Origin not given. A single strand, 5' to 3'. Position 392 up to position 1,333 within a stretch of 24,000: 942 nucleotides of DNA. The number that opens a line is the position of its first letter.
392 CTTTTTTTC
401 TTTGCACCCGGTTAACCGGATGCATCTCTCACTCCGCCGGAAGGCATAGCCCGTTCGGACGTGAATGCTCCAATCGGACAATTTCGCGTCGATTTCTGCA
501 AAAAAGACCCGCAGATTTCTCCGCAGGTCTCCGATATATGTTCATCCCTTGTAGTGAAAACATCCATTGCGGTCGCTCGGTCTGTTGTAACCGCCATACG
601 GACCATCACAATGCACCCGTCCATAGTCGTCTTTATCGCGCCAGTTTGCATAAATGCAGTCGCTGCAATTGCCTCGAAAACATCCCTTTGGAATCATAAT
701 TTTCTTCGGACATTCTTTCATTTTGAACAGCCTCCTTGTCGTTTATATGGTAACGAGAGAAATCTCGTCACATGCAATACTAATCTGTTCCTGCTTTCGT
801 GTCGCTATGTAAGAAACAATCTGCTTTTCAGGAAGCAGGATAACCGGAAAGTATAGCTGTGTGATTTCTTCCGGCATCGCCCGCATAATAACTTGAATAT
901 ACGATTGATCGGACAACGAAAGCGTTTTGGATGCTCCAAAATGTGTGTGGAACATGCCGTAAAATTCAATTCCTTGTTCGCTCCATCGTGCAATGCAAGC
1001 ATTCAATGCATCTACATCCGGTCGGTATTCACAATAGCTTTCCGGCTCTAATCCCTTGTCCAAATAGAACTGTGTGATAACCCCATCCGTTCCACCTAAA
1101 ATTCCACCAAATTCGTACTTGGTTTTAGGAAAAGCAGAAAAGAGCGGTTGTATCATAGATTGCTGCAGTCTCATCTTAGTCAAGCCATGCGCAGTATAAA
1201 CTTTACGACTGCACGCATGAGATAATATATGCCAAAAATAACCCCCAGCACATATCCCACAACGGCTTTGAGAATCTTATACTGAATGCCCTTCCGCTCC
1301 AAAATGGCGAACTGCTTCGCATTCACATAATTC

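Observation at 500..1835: Orphan JAMM/MPN protease operon with two small membrane proteins and a Cys-rich miniprotein, lacking any ubiquitin-like/E1/E2 partner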

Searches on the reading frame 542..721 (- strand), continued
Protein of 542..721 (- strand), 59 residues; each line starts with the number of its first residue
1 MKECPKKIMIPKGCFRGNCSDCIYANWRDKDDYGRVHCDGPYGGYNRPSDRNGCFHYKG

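Call 87: fold_search(model_id=the predicted structure, library=viral)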
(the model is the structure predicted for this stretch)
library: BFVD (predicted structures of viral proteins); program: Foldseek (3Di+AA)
matches with E <= 10: 19; with E <= 0.001: 0
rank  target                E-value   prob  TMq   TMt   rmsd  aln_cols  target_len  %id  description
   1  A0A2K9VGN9            4.7e-01  0.41  0.36  0.05   6.5        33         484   30  (no name in the UniProt tables at hand)
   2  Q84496                3.0e+00  0.02  0.19  0.16  13.2        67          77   19  PBCV-specific basic adaptor domain-containing protein [Paramecium bursaria Chlorella virus 1]
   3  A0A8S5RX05            4.4e+00  0.04  0.35  0.20   8.4        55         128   18  Uncharacterized protein [Siphoviridae sp. ctLeh52]
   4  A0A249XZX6            4.4e+00  0.02  0.18  0.17   3.4        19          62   21  (no name in the UniProt tables at hand)
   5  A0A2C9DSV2            5.1e+00  0.03  0.29  0.22   8.3        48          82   12  Uncharacterized protein [Western grey kangaroopox virus]
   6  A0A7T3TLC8            5.5e+00  0.06  0.34  0.08   3.0        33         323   24  (no name in the UniProt tables at hand)
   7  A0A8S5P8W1            6.0e+00  0.02  0.27  0.28   6.4        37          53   22  Uncharacterized protein [Siphoviridae sp. ctsfh5]
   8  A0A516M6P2            6.9e+00  0.04  0.18  0.13   1.7        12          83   50  (no name in the UniProt tables at hand)
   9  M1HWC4                8.1e+00  0.02  0.20  0.04   3.1        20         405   30  (no name in the UniProt tables at hand)
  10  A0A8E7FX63            8.1e+00  0.02  0.28  0.23   7.4        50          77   14  (no name in the UniProt tables at hand)
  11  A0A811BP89            8.1e+00  0.01  0.21  0.13  12.2        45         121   18  Uncharacterized protein [Pandoravirus japonicus]
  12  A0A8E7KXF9            8.7e+00  0.01  0.23  0.02  12.0        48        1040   17  (no name in the UniProt tables at hand)
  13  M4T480                9.4e+00  0.02  0.24  0.08   2.5        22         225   18  (no name in the UniProt tables at hand)
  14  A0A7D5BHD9            9.4e+00  0.01  0.22  0.04   8.4        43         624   21  (no name in the UniProt tables at hand)
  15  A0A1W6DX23            9.4e+00  0.01  0.22  0.28   5.0        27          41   30  Uncharacterized protein [Sphingobium phage Lacusarx]
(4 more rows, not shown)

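Call 90: search_protein_families(library=ncbifam, proteins=[L040:6292-6837:+, L046:919-1977:+, L058:6141-6392:+, L075:1353-1757:+, L074:6180-6560:+, L074:6557-6928:+, L079:1531-2355:+, L015:3945-4340:+, L079:2959-3693:+, L046:1990-2481:+], max_evalue=0.01)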
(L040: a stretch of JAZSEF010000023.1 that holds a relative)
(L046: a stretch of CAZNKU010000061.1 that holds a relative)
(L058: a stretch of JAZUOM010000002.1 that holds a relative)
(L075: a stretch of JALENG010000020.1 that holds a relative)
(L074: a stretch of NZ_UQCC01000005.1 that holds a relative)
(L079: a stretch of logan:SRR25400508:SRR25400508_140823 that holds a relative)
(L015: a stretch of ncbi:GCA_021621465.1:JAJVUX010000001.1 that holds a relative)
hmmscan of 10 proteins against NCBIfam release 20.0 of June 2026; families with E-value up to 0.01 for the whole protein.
L040:6292-6837:+ (181 aa): 1 family
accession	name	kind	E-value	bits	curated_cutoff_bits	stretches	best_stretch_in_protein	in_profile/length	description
NF041770.1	CFI_box_CTERM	domain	7.7e-23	80.1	40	1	107-175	1-69/69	CFI-box-CTERM domain-containing protein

L046:919-1977:+ (352 aa): 1 family
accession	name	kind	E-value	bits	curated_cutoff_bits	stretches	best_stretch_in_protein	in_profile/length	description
NF033412.1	primase_PriX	equivalog_domain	0.0053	17.1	50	0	224-300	29-99/102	DNA primase noncatalytic subunit PriX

L058:6141-6392:+ (83 aa): 0 families

L075:1353-1757:+ (134 aa): 0 families

L074:6180-6560:+ (126 aa): 0 families

L074:6557-6928:+ (123 aa): 1 family
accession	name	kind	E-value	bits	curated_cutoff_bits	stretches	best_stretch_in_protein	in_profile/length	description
NF007047.0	PRK09500.1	equivalog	0.0014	18.3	326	1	25-120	56-143/257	spermidine/putrescine ABC transporter permease PotC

L079:1531-2355:+ (274 aa): 0 families

L015:3945-4340:+ (131 aa): 0 families

L079:2959-3693:+ (244 aa): 0 families

L046:1990-2481:+ (163 aa): 0 families

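Call 103: search_protein_families(library=pfam, proteins=[L015:3488-3835:+, L049:3725-4069:+, L079:3690-4166:+, L034:6297-6659:+], max_evalue=0.01)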
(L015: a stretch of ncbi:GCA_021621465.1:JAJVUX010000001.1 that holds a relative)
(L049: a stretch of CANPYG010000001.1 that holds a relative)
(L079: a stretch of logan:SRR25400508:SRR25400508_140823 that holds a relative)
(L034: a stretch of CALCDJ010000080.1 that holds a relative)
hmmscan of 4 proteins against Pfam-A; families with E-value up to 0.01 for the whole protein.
L015:3488-3835:+ (115 aa): 0 families

L049:3725-4069:+ (114 aa): 2 families
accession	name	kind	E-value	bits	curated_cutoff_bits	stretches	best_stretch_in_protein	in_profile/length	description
PF18692.7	DUF5640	-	0.00039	20.7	28.5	1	49-106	15-76/85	Family of unknown function (DUF5640)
PF13648.12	Lipocalin_4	-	0.0029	18.9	22.4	0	30-113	1-80/89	Lipocalin-like domain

L079:3690-4166:+ (158 aa): 0 families

L034:6297-6659:+ (120 aa): 0 families

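Call 108: search_solved_structures(query=A5, max_evalue=10, show_alignments=2)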
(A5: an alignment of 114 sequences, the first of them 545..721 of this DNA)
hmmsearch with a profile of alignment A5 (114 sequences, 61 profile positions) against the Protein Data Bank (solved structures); distinct sequences matched with E-value up to 10: 2.
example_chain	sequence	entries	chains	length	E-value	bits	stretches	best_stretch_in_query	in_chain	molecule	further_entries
2cy3_A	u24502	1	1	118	0.042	16.9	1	3-40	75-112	CYTOCHROME C3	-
1w7o_A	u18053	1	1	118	0.27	14.3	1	3-40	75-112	CYTOCHROME C3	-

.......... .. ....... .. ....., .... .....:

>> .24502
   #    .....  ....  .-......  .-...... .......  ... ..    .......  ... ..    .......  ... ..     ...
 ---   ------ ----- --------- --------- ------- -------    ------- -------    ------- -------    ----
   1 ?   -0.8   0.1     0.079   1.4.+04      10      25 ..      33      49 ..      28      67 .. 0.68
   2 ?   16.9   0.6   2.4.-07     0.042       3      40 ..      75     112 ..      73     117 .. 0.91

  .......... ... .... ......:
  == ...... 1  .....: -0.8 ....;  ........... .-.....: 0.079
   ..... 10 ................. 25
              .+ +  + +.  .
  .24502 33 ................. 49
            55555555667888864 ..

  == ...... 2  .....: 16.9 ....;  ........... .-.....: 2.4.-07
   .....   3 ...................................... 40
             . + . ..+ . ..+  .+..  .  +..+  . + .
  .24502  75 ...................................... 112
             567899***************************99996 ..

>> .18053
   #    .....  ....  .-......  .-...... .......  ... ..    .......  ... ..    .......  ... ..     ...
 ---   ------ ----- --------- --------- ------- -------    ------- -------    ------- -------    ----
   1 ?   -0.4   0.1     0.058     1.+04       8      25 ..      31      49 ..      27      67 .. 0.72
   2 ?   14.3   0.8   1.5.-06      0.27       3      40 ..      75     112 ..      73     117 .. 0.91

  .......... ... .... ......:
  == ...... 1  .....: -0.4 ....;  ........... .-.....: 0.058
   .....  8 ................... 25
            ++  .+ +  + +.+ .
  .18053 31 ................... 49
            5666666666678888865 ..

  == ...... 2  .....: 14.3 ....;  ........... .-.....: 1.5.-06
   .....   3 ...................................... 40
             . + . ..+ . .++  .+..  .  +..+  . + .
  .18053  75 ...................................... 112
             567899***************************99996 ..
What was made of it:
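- Tried and rejected: Mini lacks the His, so I rejected it (call 108).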

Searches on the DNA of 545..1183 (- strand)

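Call 86: search_dna_similar(query=window:545-1183:-, collection=phages, mode=distant, max_rows=10)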
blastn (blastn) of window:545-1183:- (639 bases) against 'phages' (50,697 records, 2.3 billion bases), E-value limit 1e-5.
No match.
